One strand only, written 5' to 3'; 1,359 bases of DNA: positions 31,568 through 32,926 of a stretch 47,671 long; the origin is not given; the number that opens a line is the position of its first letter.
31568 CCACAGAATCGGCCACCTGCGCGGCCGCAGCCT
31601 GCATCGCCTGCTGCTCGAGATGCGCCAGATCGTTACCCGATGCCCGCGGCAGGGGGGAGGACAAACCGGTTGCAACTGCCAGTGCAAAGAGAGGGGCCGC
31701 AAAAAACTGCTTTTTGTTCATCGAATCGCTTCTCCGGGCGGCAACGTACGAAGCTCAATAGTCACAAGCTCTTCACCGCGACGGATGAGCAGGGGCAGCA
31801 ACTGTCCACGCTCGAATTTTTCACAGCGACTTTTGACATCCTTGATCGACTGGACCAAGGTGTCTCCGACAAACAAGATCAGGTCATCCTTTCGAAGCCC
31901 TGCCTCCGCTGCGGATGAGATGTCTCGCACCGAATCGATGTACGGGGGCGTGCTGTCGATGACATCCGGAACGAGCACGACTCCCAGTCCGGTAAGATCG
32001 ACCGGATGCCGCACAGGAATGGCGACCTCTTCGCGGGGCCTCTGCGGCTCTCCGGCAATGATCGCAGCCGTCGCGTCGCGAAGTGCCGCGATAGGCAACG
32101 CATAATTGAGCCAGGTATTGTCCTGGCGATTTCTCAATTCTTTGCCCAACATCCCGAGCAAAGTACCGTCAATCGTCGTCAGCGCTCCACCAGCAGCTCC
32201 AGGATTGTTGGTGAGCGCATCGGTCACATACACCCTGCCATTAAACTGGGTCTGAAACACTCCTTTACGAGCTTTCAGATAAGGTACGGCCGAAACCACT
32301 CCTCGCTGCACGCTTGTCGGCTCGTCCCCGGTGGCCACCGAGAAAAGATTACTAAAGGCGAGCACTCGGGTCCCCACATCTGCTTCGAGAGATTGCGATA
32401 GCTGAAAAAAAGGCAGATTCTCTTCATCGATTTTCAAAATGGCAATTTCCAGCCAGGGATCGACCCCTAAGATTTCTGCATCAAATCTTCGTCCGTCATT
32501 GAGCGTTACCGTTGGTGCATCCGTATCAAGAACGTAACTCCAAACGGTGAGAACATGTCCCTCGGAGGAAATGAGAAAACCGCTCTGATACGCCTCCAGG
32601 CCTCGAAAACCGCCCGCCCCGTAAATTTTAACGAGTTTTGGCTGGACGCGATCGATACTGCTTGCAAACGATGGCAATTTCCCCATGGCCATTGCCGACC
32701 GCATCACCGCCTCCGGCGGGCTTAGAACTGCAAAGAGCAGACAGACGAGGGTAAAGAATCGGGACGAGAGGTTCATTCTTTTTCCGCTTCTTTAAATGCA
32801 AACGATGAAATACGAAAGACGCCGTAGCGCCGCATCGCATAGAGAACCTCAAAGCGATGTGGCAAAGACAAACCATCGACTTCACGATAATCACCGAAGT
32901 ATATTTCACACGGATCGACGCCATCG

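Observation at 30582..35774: Four translationally coupled secreted proteins: an NPCBM-like protein, one live HtrA protease and two triad-dead HtrA paralogues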

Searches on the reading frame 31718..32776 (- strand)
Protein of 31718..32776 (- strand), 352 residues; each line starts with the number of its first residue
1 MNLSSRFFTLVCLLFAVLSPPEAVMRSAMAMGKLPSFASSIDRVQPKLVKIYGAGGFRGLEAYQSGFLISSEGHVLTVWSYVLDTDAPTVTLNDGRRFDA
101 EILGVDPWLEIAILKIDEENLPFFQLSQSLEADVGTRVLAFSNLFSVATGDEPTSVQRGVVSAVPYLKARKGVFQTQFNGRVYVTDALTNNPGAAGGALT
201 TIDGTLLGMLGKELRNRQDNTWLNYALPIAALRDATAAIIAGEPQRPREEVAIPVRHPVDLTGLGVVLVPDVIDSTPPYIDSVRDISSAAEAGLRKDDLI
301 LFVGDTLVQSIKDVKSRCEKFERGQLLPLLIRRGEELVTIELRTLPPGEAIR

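Call 3: search_protein_families(library=pfam, proteins=[window:31718-32776:-], max_evalue=0.01)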
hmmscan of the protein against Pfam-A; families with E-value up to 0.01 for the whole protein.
window:31718-32776:- (352 aa): 4 families
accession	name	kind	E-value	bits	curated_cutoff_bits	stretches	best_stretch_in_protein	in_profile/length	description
PF13365.12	Trypsin_2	-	7.3e-20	72.6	27.6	1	65-209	2-144/144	Trypsin-like peptidase domain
PF13180.12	PDZ_2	-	7.1e-07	29.9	27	1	277-342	13-78/80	PDZ domain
PF17820.7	PDZ_6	-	0.00012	22.2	27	1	280-319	2-41/54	PDZ domain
PF00595.29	PDZ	-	0.0016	19.2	23.2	1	262-313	10-62/81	PDZ domain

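Call 6: search_protein_families(library=ncbifam, proteins=[window:31718-32776:-], max_evalue=0.01)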
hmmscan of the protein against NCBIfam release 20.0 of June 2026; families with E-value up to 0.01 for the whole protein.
window:31718-32776:- (352 aa): 13 families
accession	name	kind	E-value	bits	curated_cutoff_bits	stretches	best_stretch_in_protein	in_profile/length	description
TIGR02037.1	degP_htrA_DO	subfamily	1.3e-30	106.7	416.2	1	62-342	60-325/434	Do family serine endopeptidase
NF041521.1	HhoA_HhoB_HtrA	equivalog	3e-29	102.4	450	2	64-241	59-225/335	HhoA/HhoB/HtrA family serine endopeptidase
TIGR02038.1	protease_degS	equivalog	5.6e-23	81.7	422.95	1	35-338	45-340/351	outer membrane-stress sensor serine endopeptidase DegS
NF008189.1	PRK10942.1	equivalog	1.9e-22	79.4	720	2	61-241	112-283/477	serine endoprotease DegP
NF008147.1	PRK10898.1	equivalog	1.7e-21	76.8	408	1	32-210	42-215/352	outer membrane-stress sensor serine endopeptidase DegS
NF047968.1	SerProtHtrA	equivalog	6.2e-21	75.2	470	1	61-342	86-355/357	serine protease HtrA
NF007526.1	PRK10139.1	equivalog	8.4e-19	67.6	756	2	59-231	88-251/456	serine endoprotease DegQ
NF040960.1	MamE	equivalog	2.1e-12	46.4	800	1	60-209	120-263/659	magnetosome formation protease MamE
NF050055.1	SerProtHtrAMycob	equivalog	2.3e-11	43.3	800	1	64-341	229-495/502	serine protease HtrA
NF040961.1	MamO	equivalog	4.6e-09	35.1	800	1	36-209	74-239/648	magnetosome protein MamO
NF053637.1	SerProtHtrAspr2045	equivalog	2.5e-08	33.3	650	1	87-328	131-370/394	serine protease HtrA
NF033740.0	MarP_fam_protase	equivalog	2.9e-07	29.8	250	1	40-236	189-374/390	MarP family serine protease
NF041199.1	trx7_PDZ_seleno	equivalog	3.1e-05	23.1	300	1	279-343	206-271/390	Trx7/PDZ domain-containing (seleno)protein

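Call 7: search_solved_structures(query=window:31718-32776:-, show_alignments=2, max_evalue=0.00001)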
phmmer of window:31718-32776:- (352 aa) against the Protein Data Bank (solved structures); distinct sequences matched with E-value up to 0.00001: 90 (the best 60 are shown).
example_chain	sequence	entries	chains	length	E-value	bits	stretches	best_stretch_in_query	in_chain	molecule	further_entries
4ynn_A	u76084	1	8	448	1.8e-23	86.3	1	58-342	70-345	Protease DO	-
3pv3_A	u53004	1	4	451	7.5e-22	80.9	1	58-340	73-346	DegQ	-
4yo1_A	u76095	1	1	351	1.6e-21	79.8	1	58-342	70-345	DegQ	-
3pv2_A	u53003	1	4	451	2e-21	79.6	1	58-340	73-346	DegQ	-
3pv4_A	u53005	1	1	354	2.6e-21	79.2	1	58-340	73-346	DegQ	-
6z05_A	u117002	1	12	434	3.4e-20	75.5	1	62-334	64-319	DegQ family serine endoprotease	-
3otp_A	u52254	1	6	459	1.3e-19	73.6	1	55-342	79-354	Protease do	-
3pv5_A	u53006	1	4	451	1.5e-19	73.4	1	58-340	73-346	DegQ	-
3mh4_A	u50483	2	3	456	1.8e-19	73.1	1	55-342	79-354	Protease do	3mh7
6jjo_A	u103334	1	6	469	1.9e-19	73.1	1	55-342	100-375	Periplasmic serine endoprotease DegP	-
1ky9_A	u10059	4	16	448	1.9e-19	73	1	55-342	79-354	PROTEASE DO | Periplasmic serine endoprotease DegP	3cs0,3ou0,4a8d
3mh5_A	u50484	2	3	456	4.5e-19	71.8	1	55-342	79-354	Protease do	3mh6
6jjk_A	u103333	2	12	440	4.5e-19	71.8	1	55-342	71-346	Periplasmic serine endoprotease DegP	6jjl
2zle_A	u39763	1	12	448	4.8e-19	71.7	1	55-342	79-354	Protease do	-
22kg_A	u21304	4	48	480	8.5e-18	67.6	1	32-254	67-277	Probable periplasmic serine endoprotease DegP-like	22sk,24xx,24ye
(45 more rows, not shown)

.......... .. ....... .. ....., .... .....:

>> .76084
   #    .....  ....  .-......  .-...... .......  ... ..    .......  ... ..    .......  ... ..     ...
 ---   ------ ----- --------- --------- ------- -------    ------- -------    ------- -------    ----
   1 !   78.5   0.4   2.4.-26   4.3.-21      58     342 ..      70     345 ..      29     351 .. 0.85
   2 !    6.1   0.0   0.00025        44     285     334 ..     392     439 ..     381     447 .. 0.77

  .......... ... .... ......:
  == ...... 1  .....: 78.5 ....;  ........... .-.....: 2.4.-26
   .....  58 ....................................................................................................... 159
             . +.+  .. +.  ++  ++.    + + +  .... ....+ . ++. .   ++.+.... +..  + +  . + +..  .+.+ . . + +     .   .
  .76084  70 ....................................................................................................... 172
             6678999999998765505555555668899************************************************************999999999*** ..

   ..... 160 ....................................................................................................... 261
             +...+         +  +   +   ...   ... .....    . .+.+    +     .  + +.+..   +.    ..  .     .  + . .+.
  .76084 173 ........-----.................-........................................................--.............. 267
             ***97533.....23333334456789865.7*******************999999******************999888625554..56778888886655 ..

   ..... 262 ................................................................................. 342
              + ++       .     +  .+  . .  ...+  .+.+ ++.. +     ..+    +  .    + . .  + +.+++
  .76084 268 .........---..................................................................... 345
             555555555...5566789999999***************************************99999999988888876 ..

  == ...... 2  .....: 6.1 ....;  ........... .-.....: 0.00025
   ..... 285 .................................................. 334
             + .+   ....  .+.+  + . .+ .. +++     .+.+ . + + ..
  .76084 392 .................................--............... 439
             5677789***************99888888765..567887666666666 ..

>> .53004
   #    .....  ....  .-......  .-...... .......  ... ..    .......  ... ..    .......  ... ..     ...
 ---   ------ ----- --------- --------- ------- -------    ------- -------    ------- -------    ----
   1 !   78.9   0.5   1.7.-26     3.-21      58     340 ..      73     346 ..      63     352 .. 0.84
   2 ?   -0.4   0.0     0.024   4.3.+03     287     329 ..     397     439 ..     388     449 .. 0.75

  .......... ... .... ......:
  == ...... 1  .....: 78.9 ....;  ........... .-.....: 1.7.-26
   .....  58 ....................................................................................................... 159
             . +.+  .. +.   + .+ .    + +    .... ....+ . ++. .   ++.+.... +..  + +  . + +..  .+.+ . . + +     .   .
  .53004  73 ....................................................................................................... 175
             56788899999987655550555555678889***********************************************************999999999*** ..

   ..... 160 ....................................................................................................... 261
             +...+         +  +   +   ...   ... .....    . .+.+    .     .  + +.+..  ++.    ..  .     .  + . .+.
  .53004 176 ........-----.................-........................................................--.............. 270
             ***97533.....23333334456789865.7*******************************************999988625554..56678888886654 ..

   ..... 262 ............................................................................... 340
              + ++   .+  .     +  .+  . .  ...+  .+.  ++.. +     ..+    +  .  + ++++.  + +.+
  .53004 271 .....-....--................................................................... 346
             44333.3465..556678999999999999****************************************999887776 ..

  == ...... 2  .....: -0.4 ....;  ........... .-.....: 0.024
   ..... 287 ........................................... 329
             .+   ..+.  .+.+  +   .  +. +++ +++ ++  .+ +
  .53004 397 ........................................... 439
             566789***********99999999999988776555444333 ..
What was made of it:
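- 31718..32776 (-): D352, dead HtrA paralogue 1 (protease fold plus one PDZ). Its triad positions are Ser80 (32537-32539), Glu110 (32447-32449) and Ala195 (32192-32194). Alignment to DegQ/DegP (call 7).
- Checked: 352-aa protein: Ser80, Glu110 and Ala195 (call 7).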

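Call 11: find_homologous_proteins(query=window:31718-32776:-, max_evalue=1e-10)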
Query window:31718-32776:- (352 aa): 4034 proteins with E <= 1e-10 among 8000 candidates; the best 120 are listed.
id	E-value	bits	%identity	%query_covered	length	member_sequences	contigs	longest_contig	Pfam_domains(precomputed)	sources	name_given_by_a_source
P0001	2.7e-225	765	99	100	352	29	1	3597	PF13365.13,PF13180.13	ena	-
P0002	7.6e-203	691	90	100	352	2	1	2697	PF13365.13,PF17820.8,PF13180.13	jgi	-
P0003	1.3e-198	677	87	100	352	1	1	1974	PF13365.13,PF17820.8,PF13180.13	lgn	-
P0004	3.1e-165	567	74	99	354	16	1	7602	PF13365.13,PF17820.8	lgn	-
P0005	1.4e-154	532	71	98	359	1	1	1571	PF13365.13,PF17820.8,PF00595.30,PF13180.13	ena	-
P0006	1.6e-139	483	69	91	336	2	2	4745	PF13365.13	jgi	jgi:serine protease Do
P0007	3.8e-132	458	67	88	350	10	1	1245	PF13365.13,PF17820.8,PF00595.30,PF13180.13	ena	-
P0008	4.0e-128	445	60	97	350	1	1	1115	PF13365.13,PF17820.8,PF00595.30,PF13180.13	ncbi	-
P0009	2.2e-127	443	65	89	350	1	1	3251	PF13365.13,PF17820.8,PF00595.30,PF13180.13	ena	-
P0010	3.0e-126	439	63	89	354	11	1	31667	PF13365.13,PF17820.8,PF13180.13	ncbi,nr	ncbi:MAG: serine protease [Planctomycetaceae bacterium]|nr:serine protease [Planctomycetaceae bacter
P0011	1.8e-125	436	63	89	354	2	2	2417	PF13365.13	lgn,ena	-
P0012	1.4e-124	434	63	88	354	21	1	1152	PF13365.13,PF17820.8,PF13180.13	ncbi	-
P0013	4.5e-123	429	58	98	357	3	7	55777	PF13365.13,PF17820.8,PF13180.13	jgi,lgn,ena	jgi:serine protease Do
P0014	8.1e-123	428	62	89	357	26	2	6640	PF13365.13,PF17820.8,PF13180.13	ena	-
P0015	1.0e-122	427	63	89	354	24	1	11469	PF13365.13,PF17820.8,PF13180.13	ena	-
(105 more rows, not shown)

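Call 14: find_related_loci(query=A1, collection=genome_contigs, flank=10000)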
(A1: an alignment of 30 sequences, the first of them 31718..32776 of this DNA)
Query A1 (352 aa) in genome_contigs; peptide patterns used: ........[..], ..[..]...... (x = any residue, [..] = any of these).
401 stretches matched a pattern; 385 encode a relative of the query (tblastn E <= 1e-3); the best 80 are kept; 80 distinct loci.
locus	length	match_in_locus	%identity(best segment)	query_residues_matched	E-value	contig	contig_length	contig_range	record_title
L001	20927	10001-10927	67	36-344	2e-129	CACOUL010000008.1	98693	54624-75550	MAG: Planctomycetaceae bacterium isolate AH-324-P18 genome assembly, contig: AH-324-P18_NODE_8, whole genome shotgun seq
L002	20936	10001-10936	62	36-347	4e-127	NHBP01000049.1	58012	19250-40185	MAG: Planctomycetaceae bacterium TMED10 50684, whole genome shotgun sequence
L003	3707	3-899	63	46-344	5e-128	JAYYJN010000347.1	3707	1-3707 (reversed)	MAG: Planctomycetota bacterium isolate DS_MAG18 DS_MAG18_0347, whole genome shotgun sequence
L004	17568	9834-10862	58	2-347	1e-123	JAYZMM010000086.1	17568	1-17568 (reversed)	MAG: Planctomycetota bacterium isolate XB_MAG33 DB_MAG33_0086, whole genome shotgun sequence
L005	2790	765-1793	58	2-347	6e-129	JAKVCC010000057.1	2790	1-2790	MAG: Pirellulales bacterium isolate ALOHA_ZT_44 ZT-Pirellulales-2_57, whole genome shotgun sequence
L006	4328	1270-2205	63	36-347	8e-123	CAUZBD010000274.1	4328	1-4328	MAG: Planctomycetota bacterium isolate CB21_323.57 genome assembly, contig: Ga0302123_10017073, whole genome shotgun seq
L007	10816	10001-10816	65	36-307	5e-120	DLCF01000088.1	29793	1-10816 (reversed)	MAG TPA_asm: Planctomycetaceae bacterium UBA7805 UBA7805_contig_28409, whole genome shotgun sequence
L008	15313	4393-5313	62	36-342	1e-119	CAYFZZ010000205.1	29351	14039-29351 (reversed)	MAG TPA_asm: uncultured Planctomycetaceae bacterium isolate ERP108616_co1_327 genome assembly, contig: k119_962144, whol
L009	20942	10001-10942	58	31-344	3e-119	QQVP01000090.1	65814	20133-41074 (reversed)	MAG: Planctomycetota bacterium isolate MB_PLM_2 c_000000000090, whole genome shotgun sequence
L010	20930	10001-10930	60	37-346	2e-118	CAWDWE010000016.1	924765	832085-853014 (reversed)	MAG: Pirellulaceae bacterium isolate MFD05684.bin.1.174 genome assembly, contig: contig_43348, whole genome shotgun sequ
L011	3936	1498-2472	57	11-340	2e-117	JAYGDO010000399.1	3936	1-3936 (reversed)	MAG: Pirellulales bacterium isolate OC3_1000m_MAG_224 OC3_1000m_contig_4406346, whole genome shotgun sequence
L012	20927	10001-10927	59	36-344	2e-115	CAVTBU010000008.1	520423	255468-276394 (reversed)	MAG: Pirellulales bacterium isolate MFD02416.bin.1.42 genome assembly, contig: contig_54896, whole genome shotgun sequen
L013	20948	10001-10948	59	36-350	5e-115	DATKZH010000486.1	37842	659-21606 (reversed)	MAG TPA_asm: Thermoguttaceae bacterium isolate SMAG_U14240 k141_4490981, whole genome shotgun sequence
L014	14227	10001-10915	60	39-342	3e-115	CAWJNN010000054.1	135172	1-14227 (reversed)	MAG: uncultured Planctomycetales bacterium isolate MFD02832.bin.2.19 genome assembly, contig: contig_44862, whole genome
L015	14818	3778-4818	54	6-351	4e-115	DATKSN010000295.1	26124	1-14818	MAG TPA_asm: Pirellulales bacterium isolate SMAG_U14055 k141_1120244, whole genome shotgun sequence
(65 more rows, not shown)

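Call 49: search_protein_families(library=padloc, proteins=[window:31718-32776:-], max_evalue=0.001)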
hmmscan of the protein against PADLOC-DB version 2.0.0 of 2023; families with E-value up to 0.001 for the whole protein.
window:31718-32776:- (352 aa): 0 families
